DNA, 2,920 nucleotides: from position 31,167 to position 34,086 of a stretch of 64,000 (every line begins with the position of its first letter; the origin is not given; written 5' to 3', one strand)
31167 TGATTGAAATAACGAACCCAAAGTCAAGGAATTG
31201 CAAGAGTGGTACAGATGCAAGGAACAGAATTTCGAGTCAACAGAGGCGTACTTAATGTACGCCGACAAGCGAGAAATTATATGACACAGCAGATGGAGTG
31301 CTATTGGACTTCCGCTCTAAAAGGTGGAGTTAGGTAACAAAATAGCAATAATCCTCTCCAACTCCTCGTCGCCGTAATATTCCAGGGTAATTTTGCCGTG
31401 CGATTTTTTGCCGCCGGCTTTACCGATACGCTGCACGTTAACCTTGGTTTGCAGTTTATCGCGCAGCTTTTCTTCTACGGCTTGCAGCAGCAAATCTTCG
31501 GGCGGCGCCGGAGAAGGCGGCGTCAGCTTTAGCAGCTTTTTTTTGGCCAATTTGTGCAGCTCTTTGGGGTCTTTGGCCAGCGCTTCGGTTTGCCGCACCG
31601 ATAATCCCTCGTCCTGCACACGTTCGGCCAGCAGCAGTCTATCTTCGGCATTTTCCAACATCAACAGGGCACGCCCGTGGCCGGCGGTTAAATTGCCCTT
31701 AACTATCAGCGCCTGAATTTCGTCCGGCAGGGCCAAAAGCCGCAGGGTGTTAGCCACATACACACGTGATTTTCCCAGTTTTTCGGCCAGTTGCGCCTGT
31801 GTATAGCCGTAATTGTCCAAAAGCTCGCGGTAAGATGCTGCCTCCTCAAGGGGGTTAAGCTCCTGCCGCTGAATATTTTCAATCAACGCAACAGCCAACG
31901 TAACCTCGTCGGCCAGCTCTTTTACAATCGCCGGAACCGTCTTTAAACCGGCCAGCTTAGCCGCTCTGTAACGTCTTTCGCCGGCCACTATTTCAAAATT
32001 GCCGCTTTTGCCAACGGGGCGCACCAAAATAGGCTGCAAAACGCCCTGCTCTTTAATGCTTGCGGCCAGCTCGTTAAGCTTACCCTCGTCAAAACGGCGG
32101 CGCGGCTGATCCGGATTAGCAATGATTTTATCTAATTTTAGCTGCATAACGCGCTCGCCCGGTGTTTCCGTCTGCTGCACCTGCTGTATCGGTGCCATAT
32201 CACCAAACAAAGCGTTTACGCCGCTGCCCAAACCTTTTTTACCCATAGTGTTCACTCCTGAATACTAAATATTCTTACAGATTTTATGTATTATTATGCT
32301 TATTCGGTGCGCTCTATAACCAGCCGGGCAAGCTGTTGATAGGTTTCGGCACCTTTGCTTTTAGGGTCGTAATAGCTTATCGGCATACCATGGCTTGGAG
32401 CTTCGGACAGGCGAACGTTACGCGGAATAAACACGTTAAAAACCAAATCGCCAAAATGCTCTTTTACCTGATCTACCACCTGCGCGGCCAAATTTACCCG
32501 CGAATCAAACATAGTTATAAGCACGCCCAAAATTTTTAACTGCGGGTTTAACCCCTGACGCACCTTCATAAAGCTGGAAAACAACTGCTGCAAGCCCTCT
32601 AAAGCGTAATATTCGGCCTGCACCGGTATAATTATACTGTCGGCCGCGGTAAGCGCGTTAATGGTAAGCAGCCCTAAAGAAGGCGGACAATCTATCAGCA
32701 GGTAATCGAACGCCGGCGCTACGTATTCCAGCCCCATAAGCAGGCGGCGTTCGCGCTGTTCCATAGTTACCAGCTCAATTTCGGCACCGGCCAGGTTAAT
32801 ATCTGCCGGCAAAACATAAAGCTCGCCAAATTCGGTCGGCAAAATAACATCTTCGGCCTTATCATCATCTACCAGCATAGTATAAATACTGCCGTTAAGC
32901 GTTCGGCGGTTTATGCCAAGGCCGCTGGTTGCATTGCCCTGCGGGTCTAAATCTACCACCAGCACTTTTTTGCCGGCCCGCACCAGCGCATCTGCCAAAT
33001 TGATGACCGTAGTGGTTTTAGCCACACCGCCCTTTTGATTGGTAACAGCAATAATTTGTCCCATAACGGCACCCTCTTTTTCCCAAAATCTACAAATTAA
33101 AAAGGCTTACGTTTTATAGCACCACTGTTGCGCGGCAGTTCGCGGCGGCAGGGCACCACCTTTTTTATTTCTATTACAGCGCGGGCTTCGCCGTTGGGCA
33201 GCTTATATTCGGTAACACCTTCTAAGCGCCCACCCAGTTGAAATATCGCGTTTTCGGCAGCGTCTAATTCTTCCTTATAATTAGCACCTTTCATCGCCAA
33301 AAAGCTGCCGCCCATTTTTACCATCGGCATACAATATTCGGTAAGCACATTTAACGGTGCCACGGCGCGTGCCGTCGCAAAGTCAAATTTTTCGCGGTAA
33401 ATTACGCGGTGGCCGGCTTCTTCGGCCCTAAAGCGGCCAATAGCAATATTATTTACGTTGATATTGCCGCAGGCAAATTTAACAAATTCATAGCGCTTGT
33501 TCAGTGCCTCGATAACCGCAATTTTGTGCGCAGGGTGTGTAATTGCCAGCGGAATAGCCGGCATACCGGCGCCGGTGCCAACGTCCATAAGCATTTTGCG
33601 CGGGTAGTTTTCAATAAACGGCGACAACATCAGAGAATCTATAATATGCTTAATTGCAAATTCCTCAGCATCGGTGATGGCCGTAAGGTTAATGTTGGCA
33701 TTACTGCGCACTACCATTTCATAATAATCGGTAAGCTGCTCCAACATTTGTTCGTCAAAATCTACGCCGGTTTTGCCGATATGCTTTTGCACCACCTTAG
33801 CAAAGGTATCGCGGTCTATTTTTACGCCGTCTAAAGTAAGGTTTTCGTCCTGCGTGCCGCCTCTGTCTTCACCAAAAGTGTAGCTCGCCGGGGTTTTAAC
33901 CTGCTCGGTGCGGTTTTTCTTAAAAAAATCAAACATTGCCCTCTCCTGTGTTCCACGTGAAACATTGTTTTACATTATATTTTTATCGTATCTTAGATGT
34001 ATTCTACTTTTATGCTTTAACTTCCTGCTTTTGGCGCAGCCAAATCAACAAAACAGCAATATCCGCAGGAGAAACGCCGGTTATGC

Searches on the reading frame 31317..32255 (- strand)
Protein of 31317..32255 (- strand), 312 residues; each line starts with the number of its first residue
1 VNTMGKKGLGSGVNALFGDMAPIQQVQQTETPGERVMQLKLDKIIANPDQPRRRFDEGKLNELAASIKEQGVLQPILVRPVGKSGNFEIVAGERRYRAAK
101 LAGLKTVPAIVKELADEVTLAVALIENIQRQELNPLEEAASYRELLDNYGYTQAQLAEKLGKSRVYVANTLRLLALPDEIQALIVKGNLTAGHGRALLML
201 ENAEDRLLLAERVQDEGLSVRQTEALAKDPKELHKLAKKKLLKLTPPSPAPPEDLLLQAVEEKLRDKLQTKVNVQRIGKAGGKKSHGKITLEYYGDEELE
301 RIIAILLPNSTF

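Call 22: search_protein_families(library=ncbifam, proteins=[window:31317-32255:-], max_evalue=0.00001)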
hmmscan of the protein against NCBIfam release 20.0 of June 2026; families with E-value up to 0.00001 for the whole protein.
window:31317-32255:- (312 aa): 7 families
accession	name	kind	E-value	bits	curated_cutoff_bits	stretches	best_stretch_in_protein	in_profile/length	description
TIGR04285.1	nucleoid_noc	exception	9.1e-73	244.7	315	1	36-239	2-203/255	nucleoid occlusion protein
TIGR00180.1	parB_part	domain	6.3e-62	208.6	58.45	1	34-211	3-183/186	ParB/RepB/Spo0J family partition protein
TIGR03734.1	PRTRC_parB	hypoth_equivalog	1.3e-34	119.7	278.6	1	49-225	6-184/555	PRTRC system ParB family protein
TIGR03454.1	partition_RepB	equivalog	4.1e-20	72.4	201.5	1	23-181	51-209/325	plasmid partitioning protein RepB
NF010406.0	PRK13832.1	subfamily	3e-16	59.1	640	1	40-175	8-143/578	plasmid partitioning protein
NF010440.0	PRK13866.1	equivalog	1.7e-13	50.4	522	1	10-168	39-197/336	plasmid partitioning protein RepB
NF053625.1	SerKinSerKArch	equivalog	2.6e-06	26.8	380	1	51-122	26-99/244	ADP-dependent L-serine kinase SerK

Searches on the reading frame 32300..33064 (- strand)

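Call 22: search_protein_families(library=ncbifam, proteins=[window:32300-33064:-], max_evalue=0.00001)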
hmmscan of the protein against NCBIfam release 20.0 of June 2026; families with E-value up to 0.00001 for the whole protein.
window:32300-33064:- (254 aa): 18 families
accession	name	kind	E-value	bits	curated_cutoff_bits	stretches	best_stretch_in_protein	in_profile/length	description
TIGR03453.1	partition_RepA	equivalog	1.4e-31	109.7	348.45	1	3-222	105-343/387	plasmid partitioning protein RepA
NF041546.1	ParA_partition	equivalog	3e-30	105.3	180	2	4-47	1-44/203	ParA family partition ATPase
NF041283.1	PrgP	equivalog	1.7e-25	89.9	400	1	1-233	1-242/297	ParA superfamily DNA segregation protein PrgP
TIGR01969.1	minD_arch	subfamily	5.7e-25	87.9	201.75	1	4-251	2-232/251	cell division ATPase MinD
NF010443.0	PRK13869.1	subfamily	3.1e-22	78.9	446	1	3-208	122-346/405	plasmid-partitioning protein RepA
TIGR03371.1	cellulose_yhjQ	equivalog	1e-21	77.6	157.85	1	3-251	2-243/246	cellulose biosynthesis protein BcsQ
NF010259.0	PRK13705.1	equivalog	4.6e-18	65.3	725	1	3-210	107-329/388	plasmid-partitioning protein SopA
TIGR01968.1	minD_bact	equivalog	2.5e-17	63.1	212.9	1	3-249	2-236/261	septum site-determining protein MinD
TIGR01287.1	nifH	equivalog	2.2e-12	46.9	394.35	1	10-52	7-49/275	nitrogenase iron protein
NF008079.0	PRK10818.1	equivalog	4.3e-11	42.7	508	1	1-154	1-149/270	septum site-determining protein MinD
TIGR01007.1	eps_fam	subfamily_domain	4.4e-11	42.7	108.05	1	4-188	19-192/204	polysaccharide biosynthesis tyrosine autokinase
NF009701.0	PRK13230.1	subfamily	1.1e-10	41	350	1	10-52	8-50/291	nitrogenase reductase-like protein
TIGR03018.1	pepcterm_TyrKin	hypoth_equivalog_domain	8e-10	38.4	230.65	1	3-160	36-191/207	XrtA-associated tyrosine autokinase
NF033200.1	F430_CfbC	exception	1.3e-09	37.8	402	0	10-72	7-68/260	Ni-sirohydrochlorin a,c-diamide reductive cyclase ATP-dependent reductase subunit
NF008669.0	PRK11670.1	equivalog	1.1e-08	34.4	348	1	3-44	108-149/369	iron-sulfur cluster carrier protein ApbC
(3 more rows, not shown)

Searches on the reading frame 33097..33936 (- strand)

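Call 22: search_protein_families(library=ncbifam, proteins=[window:33097-33936:-], max_evalue=0.00001)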
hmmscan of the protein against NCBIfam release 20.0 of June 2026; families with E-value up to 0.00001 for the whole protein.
window:33097-33936:- (279 aa): 1 family
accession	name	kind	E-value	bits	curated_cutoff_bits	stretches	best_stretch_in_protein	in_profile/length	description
TIGR00138.1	rsmG_gidB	equivalog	1.1e-41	142.5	99.5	1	70-239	3-167/183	16S rRNA (guanine(527)-N(7))-methyltransferase RsmG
